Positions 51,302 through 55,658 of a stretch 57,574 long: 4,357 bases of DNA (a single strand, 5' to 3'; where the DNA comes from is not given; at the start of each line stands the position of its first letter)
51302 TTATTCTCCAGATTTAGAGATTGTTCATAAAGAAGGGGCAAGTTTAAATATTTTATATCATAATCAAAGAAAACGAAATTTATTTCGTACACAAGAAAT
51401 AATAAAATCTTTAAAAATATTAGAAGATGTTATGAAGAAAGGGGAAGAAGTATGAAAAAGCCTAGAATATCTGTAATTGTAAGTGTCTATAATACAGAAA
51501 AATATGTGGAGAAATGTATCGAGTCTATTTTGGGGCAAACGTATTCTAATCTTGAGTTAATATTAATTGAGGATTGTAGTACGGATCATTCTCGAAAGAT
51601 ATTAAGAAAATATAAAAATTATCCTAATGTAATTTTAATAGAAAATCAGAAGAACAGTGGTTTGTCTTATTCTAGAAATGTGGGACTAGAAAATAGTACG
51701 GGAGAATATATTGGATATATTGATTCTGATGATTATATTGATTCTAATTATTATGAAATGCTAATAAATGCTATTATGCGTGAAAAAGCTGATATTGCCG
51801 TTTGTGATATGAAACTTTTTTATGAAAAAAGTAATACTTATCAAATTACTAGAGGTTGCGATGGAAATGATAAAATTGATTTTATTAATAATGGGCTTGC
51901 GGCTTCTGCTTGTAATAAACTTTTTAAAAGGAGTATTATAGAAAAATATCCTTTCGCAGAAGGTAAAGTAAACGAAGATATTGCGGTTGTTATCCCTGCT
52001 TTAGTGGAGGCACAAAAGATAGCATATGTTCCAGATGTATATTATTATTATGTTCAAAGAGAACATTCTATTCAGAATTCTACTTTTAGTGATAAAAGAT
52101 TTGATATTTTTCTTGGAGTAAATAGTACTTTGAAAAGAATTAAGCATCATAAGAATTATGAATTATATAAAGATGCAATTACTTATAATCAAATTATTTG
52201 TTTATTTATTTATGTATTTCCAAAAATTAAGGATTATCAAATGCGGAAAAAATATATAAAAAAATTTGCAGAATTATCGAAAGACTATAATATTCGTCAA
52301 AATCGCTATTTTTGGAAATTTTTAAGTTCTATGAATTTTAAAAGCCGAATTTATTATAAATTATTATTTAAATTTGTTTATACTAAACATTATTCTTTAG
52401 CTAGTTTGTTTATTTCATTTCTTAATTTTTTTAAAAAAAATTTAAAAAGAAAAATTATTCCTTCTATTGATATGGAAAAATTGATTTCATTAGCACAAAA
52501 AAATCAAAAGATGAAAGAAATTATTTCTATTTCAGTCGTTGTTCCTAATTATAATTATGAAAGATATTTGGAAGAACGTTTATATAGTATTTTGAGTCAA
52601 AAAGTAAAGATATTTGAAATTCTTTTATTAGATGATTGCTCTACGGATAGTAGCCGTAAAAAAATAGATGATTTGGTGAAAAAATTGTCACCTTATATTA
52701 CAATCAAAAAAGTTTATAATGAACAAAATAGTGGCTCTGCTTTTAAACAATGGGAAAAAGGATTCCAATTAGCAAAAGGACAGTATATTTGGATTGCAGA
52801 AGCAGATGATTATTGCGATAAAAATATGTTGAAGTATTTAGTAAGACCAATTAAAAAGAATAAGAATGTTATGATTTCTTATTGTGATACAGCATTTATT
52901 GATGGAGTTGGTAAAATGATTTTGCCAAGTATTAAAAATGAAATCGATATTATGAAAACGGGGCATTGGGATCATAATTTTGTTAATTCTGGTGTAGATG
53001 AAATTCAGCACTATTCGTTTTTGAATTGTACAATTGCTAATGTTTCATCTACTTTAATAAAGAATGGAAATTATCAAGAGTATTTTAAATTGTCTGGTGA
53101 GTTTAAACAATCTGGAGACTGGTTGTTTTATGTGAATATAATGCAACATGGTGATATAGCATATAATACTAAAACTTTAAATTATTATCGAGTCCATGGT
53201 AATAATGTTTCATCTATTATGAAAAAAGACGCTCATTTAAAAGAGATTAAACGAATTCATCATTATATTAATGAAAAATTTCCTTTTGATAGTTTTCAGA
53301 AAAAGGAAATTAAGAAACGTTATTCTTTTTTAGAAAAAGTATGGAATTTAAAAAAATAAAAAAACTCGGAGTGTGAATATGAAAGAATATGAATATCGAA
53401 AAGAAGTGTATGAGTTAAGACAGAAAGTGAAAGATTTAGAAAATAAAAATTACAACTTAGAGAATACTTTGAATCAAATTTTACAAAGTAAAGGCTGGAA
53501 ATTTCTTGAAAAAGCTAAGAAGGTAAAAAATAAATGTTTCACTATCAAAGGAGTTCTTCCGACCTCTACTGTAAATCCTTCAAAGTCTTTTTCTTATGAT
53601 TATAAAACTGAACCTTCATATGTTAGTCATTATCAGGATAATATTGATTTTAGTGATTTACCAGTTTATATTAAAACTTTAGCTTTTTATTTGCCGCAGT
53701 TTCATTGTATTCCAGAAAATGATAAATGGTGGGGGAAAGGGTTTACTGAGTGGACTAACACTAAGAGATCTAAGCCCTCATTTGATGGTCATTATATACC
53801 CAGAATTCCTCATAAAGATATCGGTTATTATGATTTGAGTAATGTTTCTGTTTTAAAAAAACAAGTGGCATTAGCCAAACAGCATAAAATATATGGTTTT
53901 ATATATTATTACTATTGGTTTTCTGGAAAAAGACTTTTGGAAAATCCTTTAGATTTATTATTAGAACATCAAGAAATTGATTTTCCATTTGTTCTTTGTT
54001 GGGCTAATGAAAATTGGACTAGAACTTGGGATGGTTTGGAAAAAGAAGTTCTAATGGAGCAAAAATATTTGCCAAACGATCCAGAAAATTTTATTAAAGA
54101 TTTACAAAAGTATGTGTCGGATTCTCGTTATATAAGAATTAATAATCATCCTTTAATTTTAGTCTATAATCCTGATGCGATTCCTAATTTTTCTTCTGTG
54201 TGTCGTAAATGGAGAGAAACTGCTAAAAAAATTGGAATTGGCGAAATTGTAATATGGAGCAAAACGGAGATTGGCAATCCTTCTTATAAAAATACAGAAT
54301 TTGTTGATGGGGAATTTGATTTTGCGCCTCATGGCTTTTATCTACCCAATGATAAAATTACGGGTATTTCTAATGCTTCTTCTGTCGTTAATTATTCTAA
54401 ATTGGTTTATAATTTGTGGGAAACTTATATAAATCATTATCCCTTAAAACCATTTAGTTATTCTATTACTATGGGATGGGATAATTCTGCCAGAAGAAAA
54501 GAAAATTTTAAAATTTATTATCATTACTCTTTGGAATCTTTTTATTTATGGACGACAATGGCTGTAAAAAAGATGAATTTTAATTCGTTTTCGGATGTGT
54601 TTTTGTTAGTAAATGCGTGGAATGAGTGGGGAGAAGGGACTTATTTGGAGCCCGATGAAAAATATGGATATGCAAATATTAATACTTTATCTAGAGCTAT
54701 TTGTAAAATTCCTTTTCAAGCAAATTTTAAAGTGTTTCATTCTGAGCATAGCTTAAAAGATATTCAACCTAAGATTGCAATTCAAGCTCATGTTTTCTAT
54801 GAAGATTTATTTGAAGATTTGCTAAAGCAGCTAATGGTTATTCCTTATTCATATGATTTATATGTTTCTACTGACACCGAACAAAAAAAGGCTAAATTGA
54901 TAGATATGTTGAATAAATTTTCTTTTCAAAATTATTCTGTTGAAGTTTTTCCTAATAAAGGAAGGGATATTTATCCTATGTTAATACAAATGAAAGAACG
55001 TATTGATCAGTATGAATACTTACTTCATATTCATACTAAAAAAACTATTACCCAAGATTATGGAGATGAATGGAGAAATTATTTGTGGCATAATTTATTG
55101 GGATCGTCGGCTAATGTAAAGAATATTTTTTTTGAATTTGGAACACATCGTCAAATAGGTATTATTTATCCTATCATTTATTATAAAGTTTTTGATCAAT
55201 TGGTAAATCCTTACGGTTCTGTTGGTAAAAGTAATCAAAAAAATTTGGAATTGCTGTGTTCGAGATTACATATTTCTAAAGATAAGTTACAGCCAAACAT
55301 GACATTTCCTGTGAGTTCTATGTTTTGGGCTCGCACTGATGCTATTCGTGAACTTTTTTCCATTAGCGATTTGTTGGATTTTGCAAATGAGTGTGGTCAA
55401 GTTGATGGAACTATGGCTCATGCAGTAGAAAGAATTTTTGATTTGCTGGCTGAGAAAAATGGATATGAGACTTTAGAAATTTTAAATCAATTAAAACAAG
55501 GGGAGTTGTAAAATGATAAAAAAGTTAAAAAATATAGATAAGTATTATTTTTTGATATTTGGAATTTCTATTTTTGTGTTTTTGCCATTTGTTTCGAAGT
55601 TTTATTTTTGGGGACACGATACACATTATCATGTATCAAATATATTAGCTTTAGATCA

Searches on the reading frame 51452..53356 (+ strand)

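Call 78: search_protein_families(library=pfam, proteins=[window:51452-53356:+], max_evalue=0.001)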
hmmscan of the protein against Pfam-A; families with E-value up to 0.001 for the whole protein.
window:51452-53356:+ (635 aa): 3 families
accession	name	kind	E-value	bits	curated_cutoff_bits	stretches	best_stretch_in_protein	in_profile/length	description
PF00535.33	Glycos_transf_2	-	4.9e-62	209.2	23.3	2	7-165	1-166/168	Glycosyl transferase family 2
PF13641.12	Glyco_tranf_2_3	-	1.3e-19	71.6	27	2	4-117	1-120/230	Glycosyltransferase like family 2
PF10111.15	Glyco_tranf_2_2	-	1.7e-16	61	27.3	2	7-150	1-152/276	Glycosyltransferase like family 2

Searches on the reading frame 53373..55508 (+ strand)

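Call 78: search_protein_families(library=pfam, proteins=[window:53373-55508:+], max_evalue=0.001)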
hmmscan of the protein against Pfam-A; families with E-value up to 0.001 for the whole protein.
window:53373-55508:+ (712 aa): 2 families
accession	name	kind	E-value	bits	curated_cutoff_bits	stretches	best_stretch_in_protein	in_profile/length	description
PF14307.12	Glyco_tran_WbsX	-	3e-111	372.7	25.1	1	103-438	2-349/350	Glycosyltransferase WbsX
PF05045.17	RgpF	-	1.3e-52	179.6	25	1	462-698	267-503/503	Rhamnan synthesis protein F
